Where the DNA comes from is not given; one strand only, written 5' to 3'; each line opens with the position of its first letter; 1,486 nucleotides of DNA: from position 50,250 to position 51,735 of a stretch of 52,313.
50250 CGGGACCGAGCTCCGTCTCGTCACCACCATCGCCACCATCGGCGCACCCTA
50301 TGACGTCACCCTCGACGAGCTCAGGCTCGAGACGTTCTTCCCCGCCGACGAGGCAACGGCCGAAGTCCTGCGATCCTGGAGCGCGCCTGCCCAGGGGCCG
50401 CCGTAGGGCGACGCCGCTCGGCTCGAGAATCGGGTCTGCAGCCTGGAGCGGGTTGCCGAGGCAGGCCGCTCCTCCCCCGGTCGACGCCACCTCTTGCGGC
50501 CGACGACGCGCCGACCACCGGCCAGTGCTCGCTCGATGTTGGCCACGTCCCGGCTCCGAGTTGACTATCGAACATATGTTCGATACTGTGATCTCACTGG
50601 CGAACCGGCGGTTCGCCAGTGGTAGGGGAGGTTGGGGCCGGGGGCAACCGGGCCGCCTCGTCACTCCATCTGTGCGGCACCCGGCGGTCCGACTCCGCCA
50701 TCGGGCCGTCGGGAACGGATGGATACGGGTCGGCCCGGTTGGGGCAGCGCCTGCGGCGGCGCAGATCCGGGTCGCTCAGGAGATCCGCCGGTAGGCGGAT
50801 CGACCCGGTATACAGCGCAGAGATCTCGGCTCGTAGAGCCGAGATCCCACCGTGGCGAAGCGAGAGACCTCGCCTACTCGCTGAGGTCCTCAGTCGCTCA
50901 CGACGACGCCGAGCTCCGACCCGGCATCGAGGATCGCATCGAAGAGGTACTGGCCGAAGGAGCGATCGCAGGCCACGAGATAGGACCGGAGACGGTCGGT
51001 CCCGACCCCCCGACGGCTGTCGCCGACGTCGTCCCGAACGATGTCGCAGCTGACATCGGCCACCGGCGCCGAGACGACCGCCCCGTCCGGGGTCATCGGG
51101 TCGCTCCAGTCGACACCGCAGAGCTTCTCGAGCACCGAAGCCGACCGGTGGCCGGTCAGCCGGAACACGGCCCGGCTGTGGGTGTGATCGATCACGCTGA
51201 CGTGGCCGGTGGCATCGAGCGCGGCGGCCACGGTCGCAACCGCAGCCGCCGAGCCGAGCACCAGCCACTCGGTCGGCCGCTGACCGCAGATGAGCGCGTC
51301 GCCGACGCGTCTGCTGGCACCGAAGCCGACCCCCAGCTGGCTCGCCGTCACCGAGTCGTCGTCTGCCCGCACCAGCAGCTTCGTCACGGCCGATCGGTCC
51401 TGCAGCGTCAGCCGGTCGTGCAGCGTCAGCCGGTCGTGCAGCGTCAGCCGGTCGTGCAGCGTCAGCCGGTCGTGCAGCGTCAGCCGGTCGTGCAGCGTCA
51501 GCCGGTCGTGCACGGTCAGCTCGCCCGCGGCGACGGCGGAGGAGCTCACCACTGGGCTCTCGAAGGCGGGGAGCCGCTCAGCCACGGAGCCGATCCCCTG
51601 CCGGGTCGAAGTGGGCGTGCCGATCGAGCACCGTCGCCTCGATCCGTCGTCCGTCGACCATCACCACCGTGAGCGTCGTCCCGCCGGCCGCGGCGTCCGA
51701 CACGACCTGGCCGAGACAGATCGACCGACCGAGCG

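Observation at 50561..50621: Orphan perfect LexA (SOS) box inside a consensus-like promoter, with no gene behind it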

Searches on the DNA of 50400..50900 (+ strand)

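Call 17: search_rna_families(source=window, start=50400, end=50900, threshold=evalue, max_evalue=10, show_alignments=3)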
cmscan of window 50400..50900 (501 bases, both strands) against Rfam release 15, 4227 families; matches with E-value up to 10: 4.
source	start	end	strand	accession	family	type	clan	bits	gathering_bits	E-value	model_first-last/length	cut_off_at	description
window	50471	50513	-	RF03006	M23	Gene; sRNA;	-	17.3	41.2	1.2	1-53/53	no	M23 RNA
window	50644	50745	+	RF04141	MIR8622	Gene; miRNA;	-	15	197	2.4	1-212/212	no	MIR8622 microRNA precursor family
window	50618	50666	+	RF03417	mir-343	Gene; miRNA;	-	14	70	5.8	1-70/70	no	mir-343 microRNA precursor family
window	50823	50885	+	RF02932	Betaproteobacteria-1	Gene; sRNA;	-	13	49.4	4.9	1-120/120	no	Betaproteobacteria-1 RNA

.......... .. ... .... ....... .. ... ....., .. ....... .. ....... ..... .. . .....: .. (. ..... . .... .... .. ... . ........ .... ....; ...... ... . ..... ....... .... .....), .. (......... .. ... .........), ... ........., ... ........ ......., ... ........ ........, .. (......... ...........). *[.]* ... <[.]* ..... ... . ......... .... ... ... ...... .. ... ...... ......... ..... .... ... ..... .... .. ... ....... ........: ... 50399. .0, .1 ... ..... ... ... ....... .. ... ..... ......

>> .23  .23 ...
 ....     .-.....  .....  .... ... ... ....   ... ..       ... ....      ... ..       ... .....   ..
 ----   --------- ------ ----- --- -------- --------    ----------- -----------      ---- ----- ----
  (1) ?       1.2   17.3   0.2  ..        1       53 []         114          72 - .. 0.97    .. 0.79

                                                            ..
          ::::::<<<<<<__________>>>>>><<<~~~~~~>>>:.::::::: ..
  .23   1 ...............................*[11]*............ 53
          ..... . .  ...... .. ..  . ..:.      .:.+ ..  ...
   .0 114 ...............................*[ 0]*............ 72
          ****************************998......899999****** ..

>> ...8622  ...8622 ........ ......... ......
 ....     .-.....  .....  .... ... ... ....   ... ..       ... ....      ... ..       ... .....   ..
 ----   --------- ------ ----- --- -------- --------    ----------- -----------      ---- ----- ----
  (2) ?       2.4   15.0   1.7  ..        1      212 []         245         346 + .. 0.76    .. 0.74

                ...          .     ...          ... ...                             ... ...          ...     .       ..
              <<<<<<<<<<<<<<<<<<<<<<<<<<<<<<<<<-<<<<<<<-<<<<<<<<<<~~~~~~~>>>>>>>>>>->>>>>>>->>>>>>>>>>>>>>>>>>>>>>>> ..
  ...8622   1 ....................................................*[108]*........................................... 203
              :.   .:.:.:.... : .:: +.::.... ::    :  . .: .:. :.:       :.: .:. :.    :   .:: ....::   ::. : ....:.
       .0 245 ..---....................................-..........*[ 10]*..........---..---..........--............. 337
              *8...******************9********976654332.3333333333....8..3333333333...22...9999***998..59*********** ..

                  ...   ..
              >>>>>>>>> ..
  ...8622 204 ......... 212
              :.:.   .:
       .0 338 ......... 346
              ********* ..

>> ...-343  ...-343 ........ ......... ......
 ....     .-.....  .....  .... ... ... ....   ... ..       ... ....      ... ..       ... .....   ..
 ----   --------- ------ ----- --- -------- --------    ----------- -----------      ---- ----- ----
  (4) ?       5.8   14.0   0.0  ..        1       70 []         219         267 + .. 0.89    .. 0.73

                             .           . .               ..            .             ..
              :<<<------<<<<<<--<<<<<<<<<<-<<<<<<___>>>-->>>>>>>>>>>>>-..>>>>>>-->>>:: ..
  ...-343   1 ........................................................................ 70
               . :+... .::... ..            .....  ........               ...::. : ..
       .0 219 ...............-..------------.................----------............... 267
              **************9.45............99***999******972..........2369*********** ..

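Call 55: build_rna_model(alignment_id=A3, structure=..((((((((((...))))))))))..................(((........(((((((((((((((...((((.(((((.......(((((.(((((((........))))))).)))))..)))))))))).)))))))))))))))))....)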
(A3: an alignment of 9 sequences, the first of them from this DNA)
Model R1 built from alignment A3 (9 sequences, 157 columns); structure: as given.
model positions 151; base pairs 49; branch points 1; effective number of sequences 1.09; information 0.591 bits per position. Calibrated on 0.2 Mb of random sequence (short: E-values are rough).
structure used (alignment columns):
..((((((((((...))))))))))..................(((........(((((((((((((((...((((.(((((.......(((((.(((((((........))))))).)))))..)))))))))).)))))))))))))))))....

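Call 56: search_with_rna_model(model_id=R1, sources=[window, L001, L002, L003, L004, L005, L006, L007, L008, L009, L010, L011, L012, L013, L014, L015, L016, L017, L018, L019, L020, L021, L022, L023, L024, L025, L026, L027, L028, L029, L030, L082, L083, L084, L085, L086, L087, L088, L089, L090, L091, L092, L093, L094, L095, L096, L097, L098, L099, L100, L101, L102, L103, L104, L105, L106, L107, L108, L109, L110, L111, L112], max_evalue=1)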
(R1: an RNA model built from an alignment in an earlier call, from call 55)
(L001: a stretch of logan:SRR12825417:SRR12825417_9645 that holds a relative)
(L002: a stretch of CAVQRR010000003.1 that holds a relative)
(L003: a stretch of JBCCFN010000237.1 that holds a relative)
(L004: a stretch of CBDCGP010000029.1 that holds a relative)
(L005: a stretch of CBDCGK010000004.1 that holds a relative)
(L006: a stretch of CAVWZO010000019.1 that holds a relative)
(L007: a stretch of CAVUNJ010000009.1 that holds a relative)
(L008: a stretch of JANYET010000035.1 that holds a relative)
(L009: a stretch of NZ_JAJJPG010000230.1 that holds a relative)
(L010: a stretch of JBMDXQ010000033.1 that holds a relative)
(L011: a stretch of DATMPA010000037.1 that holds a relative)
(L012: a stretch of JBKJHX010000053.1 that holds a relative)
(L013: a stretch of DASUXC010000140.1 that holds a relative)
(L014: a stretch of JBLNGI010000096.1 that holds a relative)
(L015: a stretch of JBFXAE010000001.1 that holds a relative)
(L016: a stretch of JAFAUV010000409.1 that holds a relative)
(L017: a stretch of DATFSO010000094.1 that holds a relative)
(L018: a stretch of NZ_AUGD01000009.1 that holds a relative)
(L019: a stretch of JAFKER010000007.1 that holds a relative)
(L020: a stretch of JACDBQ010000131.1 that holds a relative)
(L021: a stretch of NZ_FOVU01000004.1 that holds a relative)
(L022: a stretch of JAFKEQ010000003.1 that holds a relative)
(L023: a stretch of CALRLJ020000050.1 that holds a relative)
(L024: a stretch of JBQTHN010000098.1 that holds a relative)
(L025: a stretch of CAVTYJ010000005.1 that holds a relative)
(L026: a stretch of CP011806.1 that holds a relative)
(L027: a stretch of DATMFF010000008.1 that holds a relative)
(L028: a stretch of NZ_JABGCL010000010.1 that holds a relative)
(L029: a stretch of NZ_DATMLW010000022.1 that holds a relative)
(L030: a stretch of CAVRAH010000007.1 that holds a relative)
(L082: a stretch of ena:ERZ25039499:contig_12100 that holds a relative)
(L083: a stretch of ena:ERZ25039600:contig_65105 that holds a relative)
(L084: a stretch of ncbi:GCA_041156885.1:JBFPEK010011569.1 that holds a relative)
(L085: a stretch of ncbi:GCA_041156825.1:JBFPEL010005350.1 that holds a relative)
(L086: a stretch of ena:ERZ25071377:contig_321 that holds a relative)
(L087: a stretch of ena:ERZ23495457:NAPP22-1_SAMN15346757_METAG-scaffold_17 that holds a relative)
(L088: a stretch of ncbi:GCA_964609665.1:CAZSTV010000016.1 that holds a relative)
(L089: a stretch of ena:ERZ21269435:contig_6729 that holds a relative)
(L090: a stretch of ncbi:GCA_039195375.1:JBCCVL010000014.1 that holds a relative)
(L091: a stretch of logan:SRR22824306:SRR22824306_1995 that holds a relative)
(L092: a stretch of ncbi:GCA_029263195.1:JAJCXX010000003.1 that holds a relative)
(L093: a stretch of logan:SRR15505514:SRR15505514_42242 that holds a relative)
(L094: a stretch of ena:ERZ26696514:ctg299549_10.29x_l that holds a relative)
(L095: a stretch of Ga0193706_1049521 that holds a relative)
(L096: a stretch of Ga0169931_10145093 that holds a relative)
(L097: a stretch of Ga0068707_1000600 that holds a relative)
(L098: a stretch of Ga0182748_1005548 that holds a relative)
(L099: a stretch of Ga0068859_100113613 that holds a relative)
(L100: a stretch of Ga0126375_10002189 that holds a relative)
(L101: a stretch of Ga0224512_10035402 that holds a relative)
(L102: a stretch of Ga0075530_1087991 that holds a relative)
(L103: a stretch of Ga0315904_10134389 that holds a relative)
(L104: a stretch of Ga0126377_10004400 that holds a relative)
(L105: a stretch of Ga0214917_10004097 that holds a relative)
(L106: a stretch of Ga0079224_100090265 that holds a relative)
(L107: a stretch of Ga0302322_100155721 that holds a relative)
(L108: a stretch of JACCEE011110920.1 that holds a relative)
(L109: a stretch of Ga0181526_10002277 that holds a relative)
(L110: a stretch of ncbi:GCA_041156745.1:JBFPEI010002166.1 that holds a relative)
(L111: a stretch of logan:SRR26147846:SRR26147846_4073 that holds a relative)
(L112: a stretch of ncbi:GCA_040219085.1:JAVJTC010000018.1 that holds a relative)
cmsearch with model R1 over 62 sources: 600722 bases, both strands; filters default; matches with E-value up to 1: 30.
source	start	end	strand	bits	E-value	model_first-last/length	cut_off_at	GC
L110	5923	6071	+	153.3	1.3e-27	1-151/151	no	0.68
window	50595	50746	+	151.2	3.3e-27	1-151/151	no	0.73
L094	5858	6010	+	138.7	9.5e-25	1-151/151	no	0.76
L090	5873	6025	+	137.4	1.7e-24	1-151/151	no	0.76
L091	5873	6025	+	137.4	1.7e-24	1-151/151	no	0.76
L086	3856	3999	+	134.9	5.3e-24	1-151/151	no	0.73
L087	6118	6265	+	133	1.3e-23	1-151/151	no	0.7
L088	6118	6265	+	133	1.3e-23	1-151/151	no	0.7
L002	6900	7043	+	122.9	1.2e-21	1-151/151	no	0.72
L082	3936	4079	+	122.9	1.2e-21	1-151/151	no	0.72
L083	3936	4079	+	122.9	1.2e-21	1-151/151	no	0.72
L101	1814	1962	+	122.8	1.3e-21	1-151/151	no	0.78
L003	5930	6078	+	100.9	2.6e-17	1-151/151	no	0.75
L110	5972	6065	-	30.2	0.002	51-144/151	no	0.68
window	50647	50740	-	28.1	0.0051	51-144/151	no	0.72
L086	3897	4001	-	26.7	0.0097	43-147/151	no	0.71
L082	3977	4079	-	20.6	0.16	45-145/151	no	0.72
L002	6941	7043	-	20.6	0.16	45-145/151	no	0.72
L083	3977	4079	-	20.6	0.16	45-145/151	no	0.72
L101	1808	1840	-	20.4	0.17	1-151/151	no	0.7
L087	6166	6260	-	20.2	0.19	50-144/151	no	0.72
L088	6166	6260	-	20.2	0.19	50-144/151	no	0.72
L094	5845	5884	-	19.8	0.21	1-151/151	no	0.65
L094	5909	6003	-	18.9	0.33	52-144/151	no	0.77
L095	142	301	+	18.3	0.44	1-151/151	no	0.69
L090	5867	5899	-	17.8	0.55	1-151/151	no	0.67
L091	5867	5899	-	17.8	0.55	1-151/151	no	0.67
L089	4378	4453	-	17.2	0.7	1-151/151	no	0.64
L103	2203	2252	+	16.5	0.99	75-123/151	no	0.72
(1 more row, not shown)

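Call 69: search_dna_similar(query=window:50555-50750:+, collection=plasmids, mode=distant, max_evalue=0.001, max_rows=10)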
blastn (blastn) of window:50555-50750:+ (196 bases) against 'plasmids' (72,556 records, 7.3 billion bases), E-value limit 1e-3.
No match.

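Call 70: search_dna_similar(query=window:50555-50750:+, collection=phages, mode=distant, max_evalue=0.001, max_rows=10)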
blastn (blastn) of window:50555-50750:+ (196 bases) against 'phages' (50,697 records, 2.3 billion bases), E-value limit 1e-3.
No match.

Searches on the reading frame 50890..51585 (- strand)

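Call 61: search_protein_families(library=pfam, proteins=[window:50890-51585:-], max_evalue=0.01)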
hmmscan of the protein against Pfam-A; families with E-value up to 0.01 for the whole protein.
window:50890-51585:- (231 aa): 1 family
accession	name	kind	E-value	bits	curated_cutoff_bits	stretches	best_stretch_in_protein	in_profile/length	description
PF01571.26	GCV_T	-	0.00024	20.9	25.6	1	94-227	91-217/255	Aminomethyltransferase folate-binding domain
